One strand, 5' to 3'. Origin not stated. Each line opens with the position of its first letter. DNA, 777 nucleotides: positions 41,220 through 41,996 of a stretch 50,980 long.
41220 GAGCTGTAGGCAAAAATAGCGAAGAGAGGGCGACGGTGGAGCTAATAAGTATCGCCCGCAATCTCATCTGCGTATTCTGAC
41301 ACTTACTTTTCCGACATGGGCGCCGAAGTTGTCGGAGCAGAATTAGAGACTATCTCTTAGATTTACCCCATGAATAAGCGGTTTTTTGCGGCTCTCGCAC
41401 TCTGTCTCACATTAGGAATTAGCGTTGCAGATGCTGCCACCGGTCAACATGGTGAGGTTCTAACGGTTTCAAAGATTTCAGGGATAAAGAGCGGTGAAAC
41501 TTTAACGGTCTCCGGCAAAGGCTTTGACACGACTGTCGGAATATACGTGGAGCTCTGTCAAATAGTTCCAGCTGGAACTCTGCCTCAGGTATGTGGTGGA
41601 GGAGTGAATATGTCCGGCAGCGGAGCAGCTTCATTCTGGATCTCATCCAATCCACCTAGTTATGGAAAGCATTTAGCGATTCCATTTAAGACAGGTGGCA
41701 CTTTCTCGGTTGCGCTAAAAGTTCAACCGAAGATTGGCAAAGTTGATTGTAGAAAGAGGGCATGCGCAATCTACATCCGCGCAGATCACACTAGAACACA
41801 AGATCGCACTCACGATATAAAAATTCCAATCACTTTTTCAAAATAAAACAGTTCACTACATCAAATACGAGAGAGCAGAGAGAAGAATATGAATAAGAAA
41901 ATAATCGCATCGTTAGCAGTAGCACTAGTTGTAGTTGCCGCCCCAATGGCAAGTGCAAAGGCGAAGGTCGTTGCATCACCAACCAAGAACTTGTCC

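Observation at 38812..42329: Pair of secreted neocarzinostatin-fold-like 4-Cys proteins divergently coupled to an HmuTUV-like importer: candidate extracellular ligand (heme?) shuttle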

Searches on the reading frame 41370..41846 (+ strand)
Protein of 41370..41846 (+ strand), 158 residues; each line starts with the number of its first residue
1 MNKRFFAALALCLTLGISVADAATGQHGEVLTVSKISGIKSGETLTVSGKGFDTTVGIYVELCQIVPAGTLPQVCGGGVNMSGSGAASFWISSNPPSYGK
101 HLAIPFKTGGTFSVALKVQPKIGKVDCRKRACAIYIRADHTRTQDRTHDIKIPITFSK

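Call 3: search_protein_families(library=pfam, proteins=[window:41370-41846:+], max_evalue=1)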
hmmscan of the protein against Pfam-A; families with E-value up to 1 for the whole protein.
window:41370-41846:+ (158 aa): 2 families
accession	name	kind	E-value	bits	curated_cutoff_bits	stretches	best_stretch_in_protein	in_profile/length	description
PF00960.24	Neocarzinostat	-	9.3e-05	22.8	25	1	31-87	1-59/110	Neocarzinostatin family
PF01556.23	DnaJ_C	-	0.0036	17.8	26.6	1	11-53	85-133/152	DnaJ C terminal domain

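Call 4: search_protein_families(library=ncbifam, proteins=[window:41370-41846:+], max_evalue=1)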
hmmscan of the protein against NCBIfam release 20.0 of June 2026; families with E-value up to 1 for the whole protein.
window:41370-41846:+ (158 aa): 1 family
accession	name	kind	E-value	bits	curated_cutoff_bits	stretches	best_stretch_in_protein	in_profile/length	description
NF040680.1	chromo_anti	equivalog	1.2e-09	38.1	86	2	7-71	4-65/133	enediyne antibiotic chromoprotein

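Call 5: search_solved_structures(query=window:41370-41846:+, max_evalue=10, show_alignments=3)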
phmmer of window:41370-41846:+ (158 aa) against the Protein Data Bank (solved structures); distinct sequences matched with E-value up to 10: 8.
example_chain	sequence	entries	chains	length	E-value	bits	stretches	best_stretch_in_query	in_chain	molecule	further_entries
7qhm_M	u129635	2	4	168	1.8e-05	28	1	32-157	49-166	Thiamine biosynthesis protein X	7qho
6wab_A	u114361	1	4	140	0.39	13.9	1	91-124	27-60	Galectin-4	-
5cbl_A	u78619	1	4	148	0.42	13.8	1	90-124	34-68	Galectin-4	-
4ylz_A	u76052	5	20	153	0.45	13.7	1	90-124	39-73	Galectin-4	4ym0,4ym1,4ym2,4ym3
1x50_A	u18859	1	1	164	0.48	13.6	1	90-124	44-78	Galectin-4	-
1akp_A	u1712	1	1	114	0.71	13.1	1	31-69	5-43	APOKEDARCIDIN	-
4he4_A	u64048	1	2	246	1.1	12.5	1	26-125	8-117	Yellow fluorescent protein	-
2old_A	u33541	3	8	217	3.1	11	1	34-97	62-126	Bence Jones KWR Protein - Immunoglobulin Light Chain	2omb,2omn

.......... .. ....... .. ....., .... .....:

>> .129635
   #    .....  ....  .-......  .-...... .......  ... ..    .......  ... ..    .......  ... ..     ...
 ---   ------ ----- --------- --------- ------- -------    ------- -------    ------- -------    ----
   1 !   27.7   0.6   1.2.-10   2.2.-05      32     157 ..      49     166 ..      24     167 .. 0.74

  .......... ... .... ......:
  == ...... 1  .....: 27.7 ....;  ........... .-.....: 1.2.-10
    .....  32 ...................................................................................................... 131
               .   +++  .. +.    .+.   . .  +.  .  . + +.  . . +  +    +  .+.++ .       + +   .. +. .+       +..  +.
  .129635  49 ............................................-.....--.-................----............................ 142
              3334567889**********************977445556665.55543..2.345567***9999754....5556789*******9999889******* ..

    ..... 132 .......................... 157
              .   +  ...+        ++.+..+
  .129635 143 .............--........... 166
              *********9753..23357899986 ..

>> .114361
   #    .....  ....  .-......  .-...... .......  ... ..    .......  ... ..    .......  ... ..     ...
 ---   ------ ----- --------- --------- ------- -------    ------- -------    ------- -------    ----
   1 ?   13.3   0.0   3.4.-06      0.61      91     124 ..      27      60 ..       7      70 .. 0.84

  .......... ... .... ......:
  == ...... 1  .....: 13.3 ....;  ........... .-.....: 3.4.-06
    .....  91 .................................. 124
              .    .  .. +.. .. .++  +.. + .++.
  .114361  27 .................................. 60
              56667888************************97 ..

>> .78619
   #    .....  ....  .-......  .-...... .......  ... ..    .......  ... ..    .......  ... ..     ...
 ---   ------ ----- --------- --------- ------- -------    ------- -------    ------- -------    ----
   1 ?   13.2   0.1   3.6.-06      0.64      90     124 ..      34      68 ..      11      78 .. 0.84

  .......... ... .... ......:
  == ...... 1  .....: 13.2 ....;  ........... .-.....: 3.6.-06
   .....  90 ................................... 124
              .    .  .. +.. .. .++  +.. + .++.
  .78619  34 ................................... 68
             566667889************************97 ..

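Call 8: find_homologous_proteins(query=window:41370-41846:+, max_evalue=0.001)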
Query window:41370-41846:+ (158 aa): 439 proteins with E <= 0.001 among 508 candidates; the best 120 are listed.
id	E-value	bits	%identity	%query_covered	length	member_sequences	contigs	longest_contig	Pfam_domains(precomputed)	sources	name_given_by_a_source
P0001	2.6e-97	341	98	100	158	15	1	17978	PF00960.26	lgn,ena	-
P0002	2.3e-87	309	87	100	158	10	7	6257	PF00960.26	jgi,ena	-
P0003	4.1e-86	305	86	100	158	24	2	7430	PF00960.26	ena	-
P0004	9.6e-86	303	85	100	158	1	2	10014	-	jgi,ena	jgi:hypothetical protein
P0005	1.5e-83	296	82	100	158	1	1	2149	PF00960.26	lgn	-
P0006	6.7e-82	291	81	100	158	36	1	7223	PF00960.26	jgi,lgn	-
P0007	7.4e-79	281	78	100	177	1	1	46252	PF00960.26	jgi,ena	jgi:hypothetical protein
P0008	2.7e-78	279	78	100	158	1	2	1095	PF00960.26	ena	-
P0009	1.2e-77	277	78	100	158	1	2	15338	PF00960.26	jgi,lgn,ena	-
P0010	1.9e-77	276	77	100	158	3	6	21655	-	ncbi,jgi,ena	jgi:CTP-dependent riboflavin kinase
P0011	2.1e-77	276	75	100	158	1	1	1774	PF00960.26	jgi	jgi:hypothetical protein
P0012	3.2e-77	276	77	100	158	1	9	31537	PF00960.26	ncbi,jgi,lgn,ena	ncbi:MAG: hypothetical protein WCP71_04115 [Actinomycetes bacterium]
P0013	3.7e-77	276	77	100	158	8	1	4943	-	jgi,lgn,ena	jgi:hypothetical protein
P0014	1.2e-76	274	79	91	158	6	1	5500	PF00960.26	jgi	jgi:hypothetical protein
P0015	3.8e-76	272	77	100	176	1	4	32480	PF00960.26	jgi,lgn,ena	jgi:hypothetical protein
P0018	1.5e-74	267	76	99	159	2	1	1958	PF00960.26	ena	-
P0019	2.1e-74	267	76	100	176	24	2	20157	PF00960.26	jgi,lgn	-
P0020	2.3e-74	266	77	100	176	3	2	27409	PF00960.26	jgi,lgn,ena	-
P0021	2.6e-74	266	75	100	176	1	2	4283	PF00960.26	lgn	-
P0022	3.4e-74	266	75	100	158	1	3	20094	PF00960.26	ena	-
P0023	4.0e-74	266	74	100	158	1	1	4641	PF00960.26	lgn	-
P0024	4.5e-74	266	76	100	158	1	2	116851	PF00960.26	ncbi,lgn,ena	-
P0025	6.6e-74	265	73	100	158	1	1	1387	PF00960.26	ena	-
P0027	8.3e-74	265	75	99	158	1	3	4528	PF00960.26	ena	-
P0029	8.5e-74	265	79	92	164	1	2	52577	PF00960.26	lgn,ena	-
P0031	1.4e-73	264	78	91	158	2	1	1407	PF00960.26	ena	-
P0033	2.9e-73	263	74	100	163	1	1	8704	PF00960.26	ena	-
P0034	3.5e-73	263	74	100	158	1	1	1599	PF00960.26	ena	-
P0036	5.5e-73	262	79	91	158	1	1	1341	PF00960.26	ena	-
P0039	7.8e-73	261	72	100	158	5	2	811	PF00960.26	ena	-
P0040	1.3e-72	261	73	100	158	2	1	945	PF00960.26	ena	-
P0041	2.0e-72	260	74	100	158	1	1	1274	PF00960.26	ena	-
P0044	7.9e-72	258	76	96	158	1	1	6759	PF00960.26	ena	-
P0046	1.6e-71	257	73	100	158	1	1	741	PF00960.26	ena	-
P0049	6.8e-71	255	76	96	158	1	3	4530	PF00960.26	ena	-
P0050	7.2e-71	255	78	88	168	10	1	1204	PF00960.26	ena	-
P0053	9.8e-71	255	70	100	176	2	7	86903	PF00960.26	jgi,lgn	-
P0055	1.2e-70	254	77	89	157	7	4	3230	PF00960.26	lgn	-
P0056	1.3e-70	254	72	100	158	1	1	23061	PF00960.26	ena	-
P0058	2.2e-70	254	71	99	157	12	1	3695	PF00960.26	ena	-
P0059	2.3e-70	253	72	97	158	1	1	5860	PF00960.26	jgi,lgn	jgi:hypothetical protein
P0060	3.4e-70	253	76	91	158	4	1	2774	PF00960.26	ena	-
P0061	4.6e-70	252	78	90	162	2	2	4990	PF00960.26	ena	-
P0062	7.3e-70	252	73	100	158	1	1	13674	PF00960.26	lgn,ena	-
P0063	9.4e-70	251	74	96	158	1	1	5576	PF00960.26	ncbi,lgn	-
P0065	5.7e-69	249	79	89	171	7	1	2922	PF00960.26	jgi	jgi:hypothetical protein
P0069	8.9e-69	248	80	88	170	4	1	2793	PF00960.26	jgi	-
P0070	1.2e-68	248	74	92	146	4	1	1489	PF00960.26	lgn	-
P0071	1.2e-68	248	78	87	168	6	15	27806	PF00960.26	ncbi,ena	-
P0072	2.3e-68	247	69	99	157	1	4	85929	PF00960.26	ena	-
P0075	4.5e-67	243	70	99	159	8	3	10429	PF00960.26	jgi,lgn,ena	-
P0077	4.5e-66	240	75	88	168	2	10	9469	PF00960.26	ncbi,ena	-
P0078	4.8e-66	239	66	100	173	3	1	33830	PF00960.26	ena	-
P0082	2.8e-61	224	70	89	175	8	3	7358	PF00960.26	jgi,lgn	jgi:hypothetical protein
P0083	4.0e-61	223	69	89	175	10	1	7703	PF00960.26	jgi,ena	-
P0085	7.2e-61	223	71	86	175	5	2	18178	PF00960.26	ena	-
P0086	1.2e-60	222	65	91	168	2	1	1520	PF00960.26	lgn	-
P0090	3.4e-58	214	66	87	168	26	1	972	PF00960.26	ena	-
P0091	9.9e-58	212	67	87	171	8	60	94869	PF00960.26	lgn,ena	-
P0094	1.8e-55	205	58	100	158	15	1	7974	PF00960.26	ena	-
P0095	2.7e-55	205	56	100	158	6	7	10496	PF00960.26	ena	-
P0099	2.5e-53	198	58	99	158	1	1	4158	PF00960.26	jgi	-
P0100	9.8e-53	196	63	86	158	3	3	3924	PF00960.26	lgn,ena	-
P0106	8.1e-50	187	58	90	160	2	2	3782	PF00960.26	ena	-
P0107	8.6e-50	187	60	89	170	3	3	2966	PF00960.26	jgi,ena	-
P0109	4.0e-49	184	58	90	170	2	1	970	PF00960.26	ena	-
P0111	8.1e-49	183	56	97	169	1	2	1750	PF00960.26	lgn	-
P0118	3.7e-47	178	58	88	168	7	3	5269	PF00960.26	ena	-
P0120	1.1e-46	177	57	96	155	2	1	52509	PF00960.26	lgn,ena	-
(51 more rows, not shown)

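Call 21: find_related_loci(query=A2, collection=genome_contigs, flank=6000)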
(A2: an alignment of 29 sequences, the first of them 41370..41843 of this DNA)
Query A2 (158 aa) in genome_contigs; peptide patterns used: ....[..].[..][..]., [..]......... (x = any residue, [..] = any of these).
599 stretches matched a pattern (row limit reached: there are more); 408 encode a relative of the query (tblastn E <= 1e-3); the best 80 are kept; 80 distinct loci.
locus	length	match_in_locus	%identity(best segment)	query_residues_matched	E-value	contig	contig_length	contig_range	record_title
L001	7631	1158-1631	88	1-158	6e-94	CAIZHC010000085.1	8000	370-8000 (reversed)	MAG: uncultured actinobacterium isolate A-1_bin-364 genome assembly, contig: bin-364:085/315, whole genome shotgun seque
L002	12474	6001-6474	76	1-158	2e-79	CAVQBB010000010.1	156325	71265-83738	MAG: uncultured Actinomycetota bacterium isolate MFD01476.bin.2.87 genome assembly, contig: contig_76543, whole genome s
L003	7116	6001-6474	76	1-158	2e-79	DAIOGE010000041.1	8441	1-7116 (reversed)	MAG TPA_asm: Candidatus Nanopelagicaceae bacterium isolate CTOTU22704 NODE_1153_length_8441_cov_19.108514, whole genome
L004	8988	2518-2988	75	3-158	4e-78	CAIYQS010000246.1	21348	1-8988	MAG: uncultured actinobacterium isolate AlinenLipids_bin-0102 genome assembly, contig: bin-0102:246/271, whole genome sh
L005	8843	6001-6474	74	1-158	2e-76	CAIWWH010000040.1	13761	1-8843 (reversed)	MAG: uncultured actinobacterium isolate AM2_bin-0306 genome assembly, contig: bin-0306:040/160, whole genome shotgun seq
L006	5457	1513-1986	72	1-158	3e-76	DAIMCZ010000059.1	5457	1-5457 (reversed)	MAG TPA_asm: Candidatus Nanopelagicaceae bacterium isolate CTOTU22596 NODE_3953_length_5457_cov_18.898741, whole genome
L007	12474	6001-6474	77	1-158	1e-82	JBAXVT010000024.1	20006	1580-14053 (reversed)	MAG: Actinomycetes bacterium isolate ELA694 MAG694_24, whole genome shotgun sequence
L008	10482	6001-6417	81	20-158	2e-75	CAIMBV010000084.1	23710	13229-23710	MAG: uncultured actinobacterium isolate C5-5_bin-365 genome assembly, contig: bin-365:084/287, whole genome shotgun sequ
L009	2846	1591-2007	79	20-158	8e-76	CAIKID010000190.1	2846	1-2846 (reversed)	MAG: uncultured actinobacterium isolate Umea1p3_bin-463 genome assembly, contig: bin-463:190/316, whole genome shotgun s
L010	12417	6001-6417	79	20-158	5e-75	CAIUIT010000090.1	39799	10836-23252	MAG: uncultured actinobacterium isolate MJ120516B_bin-471 genome assembly, contig: bin-471:090/138, whole genome shotgun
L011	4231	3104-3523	79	19-158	6e-74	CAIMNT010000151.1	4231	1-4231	MAG: uncultured actinobacterium isolate Umea_bin-07739 genome assembly, contig: bin-07739:151/233, whole genome shotgun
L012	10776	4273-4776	67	1-158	5e-73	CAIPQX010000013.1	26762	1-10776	MAG: uncultured actinobacterium isolate Umea3p4_bin-1427 genome assembly, contig: bin-1427:013/184, whole genome shotgun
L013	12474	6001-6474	72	1-158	8e-71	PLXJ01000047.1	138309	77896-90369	MAG: Actinomycetota bacterium isolate palsa_747 73.20120700_P3D.459_contig_19450, whole genome shotgun sequence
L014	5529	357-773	75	20-158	1e-70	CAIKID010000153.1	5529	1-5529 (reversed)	MAG: uncultured actinobacterium isolate Umea1p3_bin-463 genome assembly, contig: bin-463:153/316, whole genome shotgun s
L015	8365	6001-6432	75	15-158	4e-66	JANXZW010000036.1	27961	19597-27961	MAG: Actinomycetes bacterium isolate GL140_4_metabat_47 GL140_4_k141_3021076, whole genome shotgun sequence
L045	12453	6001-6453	57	4-154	4e-50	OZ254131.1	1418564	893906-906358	Candidatus Nanopelagicaceae bacterium isolate MRE-226 genome assembly, chromosome: MRE-226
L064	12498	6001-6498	49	1-158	8e-46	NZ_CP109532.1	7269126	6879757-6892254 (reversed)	Micromonospora sp. NBC_01405 chromosome, complete genome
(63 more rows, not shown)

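Call 25: search_protein_families(library=pfam, proteins=[L064:4301-5809:-, L064:5989-6837:+, L064:3052-4209:-, L064:2144-3244:-, L064:9870-10544:+, L064:10541-10846:+, L064:11047-11748:-], max_evalue=0.01)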
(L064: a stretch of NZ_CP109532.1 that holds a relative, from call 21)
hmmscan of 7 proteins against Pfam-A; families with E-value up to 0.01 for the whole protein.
L064:4301-5809:- (502 aa): 2 families
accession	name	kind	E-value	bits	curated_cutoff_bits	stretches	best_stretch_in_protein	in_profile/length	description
PF04213.18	HtaA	-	9e-42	143.9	24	1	43-203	1-164/164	Htaa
PF13731.11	WxL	-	0.00016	22.2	25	1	390-502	90-211/214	WxL domain surface cell wall-binding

L064:5989-6837:+ (282 aa): 1 family
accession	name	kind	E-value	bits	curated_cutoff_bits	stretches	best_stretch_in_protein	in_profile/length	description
PF00960.24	Neocarzinostat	-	2.7e-07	31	25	1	42-93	1-51/110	Neocarzinostatin family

L064:3052-4209:- (385 aa): 2 families
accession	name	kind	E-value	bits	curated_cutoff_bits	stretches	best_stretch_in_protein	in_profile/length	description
PF06030.18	WxLIP_PGBD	-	2.2e-11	44.3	27.3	1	65-173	2-117/121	WxL Interacting Protein, peptidoglycan binding domain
PF10633.15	NPCBM_assoc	-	2e-06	28.4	24.4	1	234-286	9-59/78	NPCBM-associated, NEW3 domain of alpha-galactosidase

L064:2144-3244:- (366 aa): 0 families

L064:9870-10544:+ (224 aa): 1 family
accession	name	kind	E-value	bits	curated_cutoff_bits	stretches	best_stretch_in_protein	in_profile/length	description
PF01126.25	Heme_oxygenase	-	5.8e-51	173.7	23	1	9-208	3-202/204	Heme oxygenase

L064:10541-10846:+ (101 aa): 1 family
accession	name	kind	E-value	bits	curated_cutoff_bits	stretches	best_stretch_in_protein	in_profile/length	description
PF10615.14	DUF2470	-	8.6e-20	71.5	22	1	12-85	3-77/77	Domain of unknown function (DUF2470)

L064:11047-11748:- (233 aa): 1 family
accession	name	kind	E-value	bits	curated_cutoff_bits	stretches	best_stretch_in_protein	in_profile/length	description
PF00440.29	TetR_N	-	2e-10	40.7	24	1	26-73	1-47/47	Bacterial regulatory proteins, tetR family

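Call 26: predict_structure(alignment_id=A1)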
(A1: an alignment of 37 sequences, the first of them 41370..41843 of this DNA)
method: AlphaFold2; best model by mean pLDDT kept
length: 158 residues; sequences in the alignment: 37
mean_pLDDT: 85.4   pTM: 0.78
mean pLDDT of the five models: 85.4, 85.2, 84.4, 82.6, 82.3
residues with pLDDT >= 90: 90; 70-90: 38; 50-70: 29; < 50: 1
segments of 3 or more residues with pLDDT < 50: none
pLDDT, mean of each block of 10 residues (from residue 1): 59 64 94 96 94 93 89 74 65 90 94 94 91 92 84 95
secondary structure, 60 per line:
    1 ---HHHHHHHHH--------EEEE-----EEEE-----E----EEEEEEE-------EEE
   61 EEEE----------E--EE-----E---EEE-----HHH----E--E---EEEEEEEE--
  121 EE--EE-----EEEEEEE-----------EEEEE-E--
elements in order: H4-12 E21-24 E30-33 E44-50 E58-64 E89-91 E111-118 E132-138 E150-154

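Call 32: fold_search(model_id=the predicted structure, library=pdb)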
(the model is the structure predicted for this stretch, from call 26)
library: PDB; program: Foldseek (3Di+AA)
matches with E <= 10: 1883; with E <= 0.001: 13
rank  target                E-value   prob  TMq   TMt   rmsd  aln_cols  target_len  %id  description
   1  2mcm                  2.0e-06  1.00  0.52  0.71   4.0       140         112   20  MACROMOMYCIN (released 1993-01-15)
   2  1nco_A                1.0e-04  1.00  0.52  0.70   4.0       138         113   19  STRUCTURE OF THE ANTITUMOR PROTEIN-CHROMOPHORE COMPLEX NEOCARZINOSTATIN (released 1993-10-31)
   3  2cbq_B                1.5e-04  1.00  0.54  0.73   3.8       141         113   16  Crystal structure of the neocarzinostatin 1Tes15 mutant bound to testosterone hemisuccinate. (released 2006-03-22)
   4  2cbq_C                1.5e-04  1.00  0.53  0.73   3.5       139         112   18  Crystal structure of the neocarzinostatin 1Tes15 mutant bound to testosterone hemisuccinate. (released 2006-03-22)
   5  2cbq_A                1.6e-04  1.00  0.53  0.74   3.4       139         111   18  Crystal structure of the neocarzinostatin 1Tes15 mutant bound to testosterone hemisuccinate. (released 2006-03-22)
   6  2cbo                  1.9e-04  1.00  0.51  0.68   4.1       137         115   18  Crystal structure of the neocarzinostatin 3Tes24 mutant bound to testosterone hemisuccinate. (released 2006-03-22)
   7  4jw3_A                2.3e-04  1.00  0.52  0.72   4.0       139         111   16  Selection of specific protein binders for pre-defined targets from an optimized library of artificial helicoidal repea (released 2013-09-25)
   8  2cbm                  2.3e-04  1.00  0.53  0.72   3.5       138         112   18  Crystal structure of the apo-form of a neocarzinostatin mutant evolved to bind testosterone. (released 2006-03-22)
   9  1akp_MODEL_1_A        2.3e-04  1.00  0.46  0.61   5.1       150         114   19  SEQUENTIAL 1H,13C AND 15N NMR ASSIGNMENTS AND SOLUTION CONFORMATION OF APOKEDARCIDIN (released 1994-08-31)
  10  4jw3_B                2.4e-04  1.00  0.52  0.71   4.1       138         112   17  Selection of specific protein binders for pre-defined targets from an optimized library of artificial helicoidal repea (released 2013-09-25)
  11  2cbt_A                2.9e-04  1.00  0.53  0.73   3.4       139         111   19  Crystal structure of the neocarzinostatin 4Tes1 mutant bound testosterone hemisuccinate. (released 2006-03-22)
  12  1hzk_MODEL_1_A        4.8e-04  1.00  0.49  0.68   5.0       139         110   16  SOLUTION STRUCTURES OF C-1027 APOPROTEIN AND ITS COMPLEX WITH THE AROMATIZED CHROMOPHORE (released 2001-05-23)
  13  1j48_A                9.4e-04  1.00  0.49  0.68   4.2       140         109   17  Crystal Structure of Apo-C1027 (released 2003-06-03)
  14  1acx                  1.6e-03  1.00  0.49  0.69   4.6       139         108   17  ACTINOXANTHIN STRUCTURE AT THE ATOMIC LEVEL (RUSSIAN) (released 1983-03-09)
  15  7uc3                  5.1e-03  0.75  0.28  0.30  10.5       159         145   14  Intramolecular ester bond-containing repeat domain from G. bergeri adhesin (released 2023-03-22)
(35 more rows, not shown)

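Call 34: search_protein_representatives(alignment_id=A1)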
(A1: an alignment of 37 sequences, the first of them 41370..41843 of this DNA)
Query: 37 sequences, 158 profile positions. Proteins with E-value up to 0.001 (for the whole library): 836; up to 1e-10: 479; up to 1e-30: 230. The best 150 are listed.
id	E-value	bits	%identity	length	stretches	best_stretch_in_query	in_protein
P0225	8.9e-90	314.6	-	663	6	6-157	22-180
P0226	1.2e-79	281.7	-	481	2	18-157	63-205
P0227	2.2e-79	280.8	-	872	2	20-156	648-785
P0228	9.5e-79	278.7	-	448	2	19-157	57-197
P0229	5.4e-78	276.3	-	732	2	5-157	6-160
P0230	6.1e-78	276.1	-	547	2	29-157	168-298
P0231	3.1e-77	273.8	-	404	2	17-157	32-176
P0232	1.1e-75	268.8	-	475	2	29-157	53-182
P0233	1.9e-75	268.0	-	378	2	21-157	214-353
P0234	4.3e-74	263.6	-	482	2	8-156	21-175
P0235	9.2e-73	259.3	-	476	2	19-157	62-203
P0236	1.0e-72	259.2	-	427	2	18-157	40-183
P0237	2.3e-72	258.0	-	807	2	22-157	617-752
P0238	2.7e-71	254.5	-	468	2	19-156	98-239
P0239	2.8e-71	254.5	-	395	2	17-157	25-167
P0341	6.0e-40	152.7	-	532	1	8-157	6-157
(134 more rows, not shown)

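Call 38: search_protein_families(library=pfam, alignment_id=A3, max_evalue=0.001)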
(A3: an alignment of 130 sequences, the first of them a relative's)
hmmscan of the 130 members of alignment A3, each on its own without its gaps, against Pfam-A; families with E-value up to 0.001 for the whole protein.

A. member 1, P0225 (663 aa): 1 family
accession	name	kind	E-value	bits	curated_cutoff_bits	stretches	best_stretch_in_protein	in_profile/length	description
PF00960.24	Neocarzinostat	-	1.7e-14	54.2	25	1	311-403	1-98/110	Neocarzinostatin family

B. families by the number of members that match (of 130 scanned): 11 families
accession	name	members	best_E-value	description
PF00960.24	Neocarzinostat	44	2.5e-19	Neocarzinostatin family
PF01497.23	Peripla_BP_2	4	1.7e-38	Periplasmic binding protein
PF01833.30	TIG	3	1.4e-07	IPT/TIG domain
PF07679.22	I-set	3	1.2e-06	Immunoglobulin I-set domain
PF13927.12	Ig_3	3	7.5e-06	Immunoglobulin domain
PF04213.18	HtaA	1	9.4e-41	Htaa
PF10615.14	DUF2470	1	5.4e-16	Domain of unknown function (DUF2470)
PF16640.11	Big_3_5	1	2.1e-14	Bacterial Ig-like domain (group 3)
PF13731.11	WxL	1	8.3e-08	WxL domain surface cell wall-binding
PF11054.14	Surface_antigen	1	0.00054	Sporozoite surface antigen (SAG) protein domain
PF05887.16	Trypan_PARP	1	0.00079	Procyclic acidic repetitive protein (PARP)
